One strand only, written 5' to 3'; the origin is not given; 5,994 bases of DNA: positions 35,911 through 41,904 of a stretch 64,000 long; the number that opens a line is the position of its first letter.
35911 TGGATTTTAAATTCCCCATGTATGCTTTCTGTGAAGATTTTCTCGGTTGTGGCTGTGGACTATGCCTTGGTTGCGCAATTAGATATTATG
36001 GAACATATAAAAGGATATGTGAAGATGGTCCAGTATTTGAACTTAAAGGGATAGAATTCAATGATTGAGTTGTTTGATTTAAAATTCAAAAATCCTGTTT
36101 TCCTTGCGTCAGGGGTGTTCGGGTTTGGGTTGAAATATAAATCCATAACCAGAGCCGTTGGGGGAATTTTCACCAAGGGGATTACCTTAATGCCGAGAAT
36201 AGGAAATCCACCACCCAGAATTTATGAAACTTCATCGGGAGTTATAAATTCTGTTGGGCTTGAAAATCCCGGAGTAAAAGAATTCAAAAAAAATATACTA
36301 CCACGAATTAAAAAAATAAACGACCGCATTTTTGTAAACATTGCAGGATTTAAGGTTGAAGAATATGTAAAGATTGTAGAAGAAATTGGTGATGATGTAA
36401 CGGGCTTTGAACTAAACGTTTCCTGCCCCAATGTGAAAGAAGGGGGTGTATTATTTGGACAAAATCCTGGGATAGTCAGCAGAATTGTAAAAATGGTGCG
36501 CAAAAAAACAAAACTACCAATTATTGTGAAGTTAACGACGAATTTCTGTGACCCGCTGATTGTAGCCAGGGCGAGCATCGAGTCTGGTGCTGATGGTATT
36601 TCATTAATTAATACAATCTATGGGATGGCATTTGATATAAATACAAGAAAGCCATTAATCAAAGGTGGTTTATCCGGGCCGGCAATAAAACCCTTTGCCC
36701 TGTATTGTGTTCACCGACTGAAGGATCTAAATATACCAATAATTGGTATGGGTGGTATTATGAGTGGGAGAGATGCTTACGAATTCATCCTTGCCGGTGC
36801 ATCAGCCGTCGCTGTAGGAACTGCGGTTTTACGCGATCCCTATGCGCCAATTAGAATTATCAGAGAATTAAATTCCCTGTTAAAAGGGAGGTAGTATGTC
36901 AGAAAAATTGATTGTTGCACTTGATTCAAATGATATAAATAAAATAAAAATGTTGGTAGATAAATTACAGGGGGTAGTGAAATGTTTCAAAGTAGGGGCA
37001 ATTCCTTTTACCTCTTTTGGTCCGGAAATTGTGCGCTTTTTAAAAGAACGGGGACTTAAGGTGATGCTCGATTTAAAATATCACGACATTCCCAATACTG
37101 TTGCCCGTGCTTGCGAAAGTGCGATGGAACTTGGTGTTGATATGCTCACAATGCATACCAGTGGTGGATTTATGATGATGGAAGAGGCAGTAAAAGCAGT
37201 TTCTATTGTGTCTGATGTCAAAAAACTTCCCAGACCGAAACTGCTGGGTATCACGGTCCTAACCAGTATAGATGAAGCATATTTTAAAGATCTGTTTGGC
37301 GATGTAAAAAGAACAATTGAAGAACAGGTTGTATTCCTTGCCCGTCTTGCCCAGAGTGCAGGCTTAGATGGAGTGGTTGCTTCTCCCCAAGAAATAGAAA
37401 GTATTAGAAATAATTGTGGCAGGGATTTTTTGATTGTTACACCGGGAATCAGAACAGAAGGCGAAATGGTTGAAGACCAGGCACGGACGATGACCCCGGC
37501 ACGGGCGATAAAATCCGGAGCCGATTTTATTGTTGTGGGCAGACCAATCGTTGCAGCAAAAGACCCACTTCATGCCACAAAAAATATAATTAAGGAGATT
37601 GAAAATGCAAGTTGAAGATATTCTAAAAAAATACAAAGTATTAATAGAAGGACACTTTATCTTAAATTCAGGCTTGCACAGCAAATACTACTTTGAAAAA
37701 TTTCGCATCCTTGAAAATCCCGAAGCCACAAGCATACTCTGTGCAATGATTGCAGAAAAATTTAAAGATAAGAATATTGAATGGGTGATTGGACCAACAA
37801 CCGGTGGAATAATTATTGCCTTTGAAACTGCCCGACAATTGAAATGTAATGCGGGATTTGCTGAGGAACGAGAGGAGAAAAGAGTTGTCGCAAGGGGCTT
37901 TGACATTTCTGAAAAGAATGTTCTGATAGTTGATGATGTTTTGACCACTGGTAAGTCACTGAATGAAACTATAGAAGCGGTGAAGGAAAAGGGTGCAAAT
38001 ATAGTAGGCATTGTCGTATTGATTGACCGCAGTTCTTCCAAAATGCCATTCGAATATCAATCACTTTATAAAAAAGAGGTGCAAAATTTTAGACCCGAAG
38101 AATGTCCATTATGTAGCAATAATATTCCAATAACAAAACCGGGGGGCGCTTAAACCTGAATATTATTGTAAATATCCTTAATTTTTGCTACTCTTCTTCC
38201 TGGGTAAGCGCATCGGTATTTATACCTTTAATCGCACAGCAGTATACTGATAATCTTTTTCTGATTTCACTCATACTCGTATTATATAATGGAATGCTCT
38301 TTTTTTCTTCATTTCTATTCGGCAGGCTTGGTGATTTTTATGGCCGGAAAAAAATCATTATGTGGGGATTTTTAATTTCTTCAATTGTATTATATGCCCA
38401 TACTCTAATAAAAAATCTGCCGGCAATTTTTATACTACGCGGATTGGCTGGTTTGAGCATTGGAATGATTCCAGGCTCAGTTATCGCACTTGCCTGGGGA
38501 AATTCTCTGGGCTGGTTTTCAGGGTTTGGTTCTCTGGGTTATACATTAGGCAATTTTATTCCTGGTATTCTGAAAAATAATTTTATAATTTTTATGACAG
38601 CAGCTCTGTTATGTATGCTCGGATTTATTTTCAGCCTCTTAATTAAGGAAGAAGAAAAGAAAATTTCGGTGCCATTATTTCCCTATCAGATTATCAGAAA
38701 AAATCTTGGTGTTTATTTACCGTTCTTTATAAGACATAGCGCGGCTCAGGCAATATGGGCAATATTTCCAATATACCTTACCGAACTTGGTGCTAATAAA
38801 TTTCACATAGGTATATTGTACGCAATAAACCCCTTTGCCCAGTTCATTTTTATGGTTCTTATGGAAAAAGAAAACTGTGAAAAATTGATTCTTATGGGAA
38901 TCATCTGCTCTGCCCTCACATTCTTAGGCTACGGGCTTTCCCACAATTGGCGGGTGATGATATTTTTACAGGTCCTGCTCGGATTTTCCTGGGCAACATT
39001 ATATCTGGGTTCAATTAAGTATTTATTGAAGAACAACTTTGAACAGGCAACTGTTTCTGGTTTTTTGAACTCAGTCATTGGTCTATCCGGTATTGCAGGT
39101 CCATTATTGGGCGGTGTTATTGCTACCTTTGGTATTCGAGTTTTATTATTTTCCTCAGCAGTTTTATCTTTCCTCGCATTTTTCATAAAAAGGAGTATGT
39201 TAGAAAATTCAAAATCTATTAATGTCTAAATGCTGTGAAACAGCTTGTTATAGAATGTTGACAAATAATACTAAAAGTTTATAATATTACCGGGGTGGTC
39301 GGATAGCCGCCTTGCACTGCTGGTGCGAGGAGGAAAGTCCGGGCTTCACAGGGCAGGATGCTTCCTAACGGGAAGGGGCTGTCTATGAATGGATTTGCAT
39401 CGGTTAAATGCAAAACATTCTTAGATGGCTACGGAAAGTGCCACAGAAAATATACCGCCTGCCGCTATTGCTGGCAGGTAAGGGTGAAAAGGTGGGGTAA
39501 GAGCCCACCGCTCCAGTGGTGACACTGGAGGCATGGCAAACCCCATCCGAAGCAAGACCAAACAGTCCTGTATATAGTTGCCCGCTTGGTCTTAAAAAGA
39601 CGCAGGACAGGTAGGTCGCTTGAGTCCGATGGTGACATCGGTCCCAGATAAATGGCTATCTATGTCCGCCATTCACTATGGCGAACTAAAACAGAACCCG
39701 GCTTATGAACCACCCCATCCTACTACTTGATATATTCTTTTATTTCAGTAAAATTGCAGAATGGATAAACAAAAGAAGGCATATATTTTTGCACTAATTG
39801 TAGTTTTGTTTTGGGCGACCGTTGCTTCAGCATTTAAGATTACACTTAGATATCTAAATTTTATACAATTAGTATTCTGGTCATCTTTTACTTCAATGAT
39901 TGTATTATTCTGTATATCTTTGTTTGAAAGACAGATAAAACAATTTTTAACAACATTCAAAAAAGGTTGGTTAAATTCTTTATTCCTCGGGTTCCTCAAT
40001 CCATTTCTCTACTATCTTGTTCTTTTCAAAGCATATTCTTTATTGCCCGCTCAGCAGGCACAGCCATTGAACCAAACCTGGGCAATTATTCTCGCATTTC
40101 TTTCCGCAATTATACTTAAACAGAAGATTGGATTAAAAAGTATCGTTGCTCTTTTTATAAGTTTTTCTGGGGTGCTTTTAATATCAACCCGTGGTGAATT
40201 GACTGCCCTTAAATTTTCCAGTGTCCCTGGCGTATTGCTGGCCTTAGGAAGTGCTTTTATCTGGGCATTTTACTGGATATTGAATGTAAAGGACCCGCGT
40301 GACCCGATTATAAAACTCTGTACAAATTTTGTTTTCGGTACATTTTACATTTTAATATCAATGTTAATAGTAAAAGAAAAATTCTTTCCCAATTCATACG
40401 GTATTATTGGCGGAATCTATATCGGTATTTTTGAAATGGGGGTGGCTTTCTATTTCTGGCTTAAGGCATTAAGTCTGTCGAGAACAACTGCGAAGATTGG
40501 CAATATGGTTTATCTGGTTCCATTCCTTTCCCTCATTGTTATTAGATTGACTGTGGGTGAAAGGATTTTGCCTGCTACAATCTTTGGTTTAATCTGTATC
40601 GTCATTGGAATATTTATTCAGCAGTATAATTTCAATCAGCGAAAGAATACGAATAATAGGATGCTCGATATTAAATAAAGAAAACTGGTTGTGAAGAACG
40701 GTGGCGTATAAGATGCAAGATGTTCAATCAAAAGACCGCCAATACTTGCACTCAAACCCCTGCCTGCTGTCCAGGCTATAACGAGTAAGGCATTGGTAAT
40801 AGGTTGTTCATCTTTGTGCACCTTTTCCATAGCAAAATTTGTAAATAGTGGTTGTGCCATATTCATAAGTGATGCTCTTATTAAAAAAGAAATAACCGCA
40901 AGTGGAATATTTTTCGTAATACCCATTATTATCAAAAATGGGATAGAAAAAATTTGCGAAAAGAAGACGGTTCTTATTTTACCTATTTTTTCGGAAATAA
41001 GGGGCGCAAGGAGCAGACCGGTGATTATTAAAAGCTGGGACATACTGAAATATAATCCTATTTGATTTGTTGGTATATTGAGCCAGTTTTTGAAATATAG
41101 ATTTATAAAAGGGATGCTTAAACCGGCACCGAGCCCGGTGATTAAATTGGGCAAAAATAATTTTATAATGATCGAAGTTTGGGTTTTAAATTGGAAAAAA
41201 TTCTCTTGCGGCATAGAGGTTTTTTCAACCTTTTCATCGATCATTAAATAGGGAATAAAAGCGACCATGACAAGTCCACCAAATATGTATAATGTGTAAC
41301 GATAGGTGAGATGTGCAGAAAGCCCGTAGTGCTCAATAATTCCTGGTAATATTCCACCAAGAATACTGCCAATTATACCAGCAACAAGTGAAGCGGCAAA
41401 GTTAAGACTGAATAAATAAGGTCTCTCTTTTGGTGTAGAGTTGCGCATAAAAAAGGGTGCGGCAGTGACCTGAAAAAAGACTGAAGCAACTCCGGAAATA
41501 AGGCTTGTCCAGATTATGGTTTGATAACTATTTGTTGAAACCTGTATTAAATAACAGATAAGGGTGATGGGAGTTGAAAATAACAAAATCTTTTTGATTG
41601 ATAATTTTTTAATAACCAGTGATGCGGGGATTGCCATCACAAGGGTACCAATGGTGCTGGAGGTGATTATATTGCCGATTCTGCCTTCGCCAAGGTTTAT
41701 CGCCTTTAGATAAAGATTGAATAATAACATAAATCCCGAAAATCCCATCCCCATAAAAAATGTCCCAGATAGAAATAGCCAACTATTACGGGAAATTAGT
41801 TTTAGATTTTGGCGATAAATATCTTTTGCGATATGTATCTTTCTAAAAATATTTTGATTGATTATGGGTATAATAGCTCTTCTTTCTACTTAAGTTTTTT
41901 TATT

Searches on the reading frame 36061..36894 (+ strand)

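Call 11: search_protein_families(library=pfam, proteins=[window:36061-36894:+], max_evalue=0.001)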
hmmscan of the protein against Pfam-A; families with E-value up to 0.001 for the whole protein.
window:36061-36894:+ (277 aa): 4 families
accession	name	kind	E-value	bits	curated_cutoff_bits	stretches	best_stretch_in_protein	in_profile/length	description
PF01180.27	DHO_dh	-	9.9e-74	248.6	27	1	3-274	5-291/291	Dihydroorotate dehydrogenase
PF01207.24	Dus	-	5.1e-06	26.3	20.4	0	90-160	56-131/311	Dihydrouridine synthase (Dus)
PF03060.21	NMO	-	6.8e-05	22.8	28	1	222-257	191-226/331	Nitronate monooxygenase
PF01070.24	FMN_dh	-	0.00082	18.9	24.9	0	218-257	268-306/350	FMN-dependent dehydrogenase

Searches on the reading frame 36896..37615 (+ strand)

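Call 11: search_protein_families(library=pfam, proteins=[window:36896-37615:+], max_evalue=0.001)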
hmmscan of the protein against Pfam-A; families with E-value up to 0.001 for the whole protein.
window:36896-37615:+ (239 aa): 1 family
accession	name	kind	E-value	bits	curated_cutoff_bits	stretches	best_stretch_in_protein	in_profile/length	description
PF00215.30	OMPdecase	-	2.8e-56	191.3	27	1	4-230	2-220/221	Orotidine 5'-phosphate decarboxylase / HUMPS family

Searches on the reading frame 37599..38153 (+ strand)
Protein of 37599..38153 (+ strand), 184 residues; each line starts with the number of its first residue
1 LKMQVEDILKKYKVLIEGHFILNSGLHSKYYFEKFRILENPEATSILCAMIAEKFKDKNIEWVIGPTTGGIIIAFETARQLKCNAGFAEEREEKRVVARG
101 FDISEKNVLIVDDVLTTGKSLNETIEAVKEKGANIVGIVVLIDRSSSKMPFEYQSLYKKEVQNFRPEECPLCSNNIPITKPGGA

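Call 22: search_protein_families(library=pfam, proteins=[window:37599-38153:+], max_evalue=0.001)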
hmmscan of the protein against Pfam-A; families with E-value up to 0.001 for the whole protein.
window:37599-38153:+ (184 aa): 2 families
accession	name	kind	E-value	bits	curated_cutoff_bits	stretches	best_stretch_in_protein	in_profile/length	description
PF00156.33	Pribosyltran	-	1.2e-18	67.4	26.3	1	37-152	5-134/158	Phosphoribosyl transferase domain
PF14681.12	UPRTase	-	4.4e-05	23.5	27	1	102-141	117-156/206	Uracil phosphoribosyltransferase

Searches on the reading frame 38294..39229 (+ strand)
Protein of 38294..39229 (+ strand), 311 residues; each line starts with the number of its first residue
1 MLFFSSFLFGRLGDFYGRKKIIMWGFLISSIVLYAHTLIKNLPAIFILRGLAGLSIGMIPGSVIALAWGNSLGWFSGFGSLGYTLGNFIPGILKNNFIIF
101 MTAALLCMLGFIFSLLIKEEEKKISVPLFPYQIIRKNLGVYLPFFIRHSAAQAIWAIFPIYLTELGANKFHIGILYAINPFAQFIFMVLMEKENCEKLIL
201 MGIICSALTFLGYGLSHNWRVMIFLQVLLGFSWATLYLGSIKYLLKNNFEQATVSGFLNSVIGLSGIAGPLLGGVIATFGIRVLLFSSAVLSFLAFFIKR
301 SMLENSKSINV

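Call 22: search_protein_families(library=pfam, proteins=[window:38294-39229:+], max_evalue=0.001)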
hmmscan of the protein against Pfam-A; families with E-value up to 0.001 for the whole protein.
window:38294-39229:+ (311 aa): 1 family
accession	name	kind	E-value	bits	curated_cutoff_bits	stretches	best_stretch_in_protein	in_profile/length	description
PF07690.21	MFS_1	-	5e-22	78.7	33.4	2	145-298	6-167/347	Major Facilitator Superfamily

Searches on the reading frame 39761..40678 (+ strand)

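Call 22: search_protein_families(library=pfam, proteins=[window:39761-40678:+], max_evalue=0.001)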
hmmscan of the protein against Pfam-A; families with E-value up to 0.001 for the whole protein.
window:39761-40678:+ (305 aa): 1 family
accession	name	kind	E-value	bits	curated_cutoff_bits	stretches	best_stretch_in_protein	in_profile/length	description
PF00892.27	EamA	-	5.2e-38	130.8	28.2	2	6-143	2-135/135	EamA-like transporter family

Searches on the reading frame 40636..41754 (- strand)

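Call 22: search_protein_families(library=pfam, proteins=[window:40636-41754:-], max_evalue=0.001)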
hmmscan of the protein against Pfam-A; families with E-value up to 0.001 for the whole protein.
window:40636-41754:- (372 aa): 2 families
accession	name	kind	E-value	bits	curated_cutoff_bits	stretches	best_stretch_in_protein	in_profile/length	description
PF07690.21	MFS_1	-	2.8e-31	109.1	33.4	2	2-185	9-187/347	Major Facilitator Superfamily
PF13347.12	MFS_2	-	2.8e-08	33.2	27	1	107-363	128-402/427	MFS/sugar transport protein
